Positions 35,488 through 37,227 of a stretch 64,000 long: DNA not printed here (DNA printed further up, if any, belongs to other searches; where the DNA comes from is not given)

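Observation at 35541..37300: Apparently intact TnpB with downstream non-coding tract and flanking 11-nt direct repeats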

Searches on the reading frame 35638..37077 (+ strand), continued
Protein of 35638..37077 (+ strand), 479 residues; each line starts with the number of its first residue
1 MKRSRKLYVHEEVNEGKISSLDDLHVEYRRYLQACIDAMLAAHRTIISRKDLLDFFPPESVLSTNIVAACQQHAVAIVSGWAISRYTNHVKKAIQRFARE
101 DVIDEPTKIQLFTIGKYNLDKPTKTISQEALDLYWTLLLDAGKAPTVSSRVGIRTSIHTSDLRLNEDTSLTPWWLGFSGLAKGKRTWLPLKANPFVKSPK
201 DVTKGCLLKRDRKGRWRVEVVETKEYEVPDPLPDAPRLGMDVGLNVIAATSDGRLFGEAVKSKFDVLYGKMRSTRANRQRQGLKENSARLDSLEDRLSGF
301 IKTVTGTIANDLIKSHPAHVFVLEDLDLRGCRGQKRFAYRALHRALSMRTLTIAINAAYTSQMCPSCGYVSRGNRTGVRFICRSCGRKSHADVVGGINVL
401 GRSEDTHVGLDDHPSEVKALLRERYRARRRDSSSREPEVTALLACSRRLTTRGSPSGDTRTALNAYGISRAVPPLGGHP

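Call 89: find_encoding_contigs(protein=P0006, flank=1200, max_places=2)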
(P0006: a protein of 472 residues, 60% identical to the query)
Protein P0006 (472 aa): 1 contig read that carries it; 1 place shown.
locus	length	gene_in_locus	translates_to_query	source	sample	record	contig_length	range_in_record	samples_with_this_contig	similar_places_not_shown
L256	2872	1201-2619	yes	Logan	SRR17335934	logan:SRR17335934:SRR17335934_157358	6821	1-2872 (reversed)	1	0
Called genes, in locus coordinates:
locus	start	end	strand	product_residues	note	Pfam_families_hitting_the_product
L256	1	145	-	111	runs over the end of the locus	-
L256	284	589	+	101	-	PF01844:HNH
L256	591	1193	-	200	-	PF16473:Rv2179c-like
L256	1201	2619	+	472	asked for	PF01385:OrfB_IS605 (weak), PF07282:Cas12f1-like_TNB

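Call 90: find_encoding_contigs(protein=P0018, flank=1200, max_places=2)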
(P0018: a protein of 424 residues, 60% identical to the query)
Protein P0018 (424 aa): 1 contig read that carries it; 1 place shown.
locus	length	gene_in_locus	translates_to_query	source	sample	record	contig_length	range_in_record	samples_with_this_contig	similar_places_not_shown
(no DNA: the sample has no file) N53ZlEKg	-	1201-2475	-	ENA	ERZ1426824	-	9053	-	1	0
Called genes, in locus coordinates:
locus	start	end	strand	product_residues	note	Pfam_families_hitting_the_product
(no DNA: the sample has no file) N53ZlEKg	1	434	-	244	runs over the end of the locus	-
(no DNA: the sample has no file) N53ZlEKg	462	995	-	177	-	PF05014:Nuc_deoxyrib_tr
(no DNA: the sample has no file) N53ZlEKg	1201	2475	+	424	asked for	PF07282:Cas12f1-like_TNB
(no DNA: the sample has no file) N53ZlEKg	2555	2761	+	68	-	-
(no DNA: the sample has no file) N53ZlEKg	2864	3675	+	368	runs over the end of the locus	-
